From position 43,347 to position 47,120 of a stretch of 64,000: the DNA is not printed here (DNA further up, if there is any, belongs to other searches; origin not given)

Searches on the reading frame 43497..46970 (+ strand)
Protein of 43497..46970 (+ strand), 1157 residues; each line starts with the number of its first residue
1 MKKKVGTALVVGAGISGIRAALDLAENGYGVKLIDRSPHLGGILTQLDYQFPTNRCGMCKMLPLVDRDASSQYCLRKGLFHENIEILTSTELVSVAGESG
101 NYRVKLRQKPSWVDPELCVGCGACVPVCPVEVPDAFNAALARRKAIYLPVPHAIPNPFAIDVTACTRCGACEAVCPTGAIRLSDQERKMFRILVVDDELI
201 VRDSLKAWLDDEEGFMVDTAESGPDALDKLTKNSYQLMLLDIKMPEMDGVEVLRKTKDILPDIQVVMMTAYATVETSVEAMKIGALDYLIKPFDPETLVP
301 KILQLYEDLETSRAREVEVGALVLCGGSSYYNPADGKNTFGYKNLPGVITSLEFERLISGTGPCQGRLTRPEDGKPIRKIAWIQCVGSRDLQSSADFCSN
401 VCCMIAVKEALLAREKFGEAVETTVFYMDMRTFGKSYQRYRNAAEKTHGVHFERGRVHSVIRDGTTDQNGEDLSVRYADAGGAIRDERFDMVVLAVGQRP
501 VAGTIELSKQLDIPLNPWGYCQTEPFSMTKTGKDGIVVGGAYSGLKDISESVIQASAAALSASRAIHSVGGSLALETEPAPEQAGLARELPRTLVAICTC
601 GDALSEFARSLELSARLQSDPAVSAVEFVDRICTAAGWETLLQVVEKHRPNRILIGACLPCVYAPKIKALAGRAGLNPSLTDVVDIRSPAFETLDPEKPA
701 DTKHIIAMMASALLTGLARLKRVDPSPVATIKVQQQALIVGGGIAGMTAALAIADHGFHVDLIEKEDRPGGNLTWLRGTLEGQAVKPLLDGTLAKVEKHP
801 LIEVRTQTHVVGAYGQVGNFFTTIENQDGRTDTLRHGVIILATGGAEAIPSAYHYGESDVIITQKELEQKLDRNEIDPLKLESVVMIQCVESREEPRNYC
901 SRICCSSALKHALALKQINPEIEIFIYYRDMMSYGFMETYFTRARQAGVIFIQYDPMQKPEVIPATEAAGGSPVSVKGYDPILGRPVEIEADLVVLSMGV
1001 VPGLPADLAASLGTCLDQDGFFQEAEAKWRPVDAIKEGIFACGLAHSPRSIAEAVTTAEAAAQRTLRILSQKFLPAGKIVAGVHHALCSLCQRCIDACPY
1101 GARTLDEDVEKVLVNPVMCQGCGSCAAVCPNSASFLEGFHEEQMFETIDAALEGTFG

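Call 6: search_protein_families(library=pfam, proteins=[window:43497-46970:+], max_evalue=0.001)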
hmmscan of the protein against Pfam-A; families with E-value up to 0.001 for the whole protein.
window:43497-46970:+ (1157 aa): 29 families (the best 25 are shown)
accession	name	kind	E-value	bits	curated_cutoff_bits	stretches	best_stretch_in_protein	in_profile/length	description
PF00072.30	Response_reg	-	1.6e-29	102.7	30.2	1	192-301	1-109/111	Response regulator receiver domain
PF07992.20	Pyr_redox_2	-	3.4e-23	82.9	26.1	1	737-867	3-130/291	Pyridine nucleotide-disulphide oxidoreductase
PF00037.32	Fer4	-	9.3e-22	76.4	21.1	4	113-132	3-22/24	4Fe-4S binding domain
PF13450.12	NAD_binding_8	-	2.2e-18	66.7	21.9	2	739-773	1-35/68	NAD(P)-binding Rossmann-like domain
PF12838.12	Fer4_7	-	5.6e-18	65.6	27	3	1088-1132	2-51/52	4Fe-4S dicluster domain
PF13237.11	Fer4_10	-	5.3e-17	61.9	25.5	2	1086-1130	7-53/53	4Fe-4S dicluster domain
PF12831.13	FAD_oxidored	-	1.8e-15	57.6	27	2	738-782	3-48/416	FAD dependent oxidoreductase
PF13187.11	Fer4_9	-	3e-15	56.4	27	2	118-180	2-52/52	4Fe-4S dicluster domain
PF00890.30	FAD_binding_2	-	4.8e-13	49.5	20.4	1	737-788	2-53/414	FAD binding domain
PF01266.30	DAO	-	1.1e-11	45.3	27.9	2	738-779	3-49/353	FAD dependent oxidoreductase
PF12797.12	Fer4_2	-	3.9e-11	42.6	24.5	2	112-130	4-22/22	4Fe-4S binding domain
PF12837.12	Fer4_6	-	4.2e-11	42.7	25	2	159-180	3-24/24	4Fe-4S binding domain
PF13183.11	Fer4_8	-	1.4e-10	42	27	1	117-178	4-67/68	4Fe-4S dicluster domain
PF13484.11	Fer4_16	-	2.2e-09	38.4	30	1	165-183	2-20/66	4Fe-4S double cluster binding domain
PF00070.33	Pyr_redox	-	2.4e-09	38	22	0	737-770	2-35/82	Pyridine nucleotide-disulphide oxidoreductase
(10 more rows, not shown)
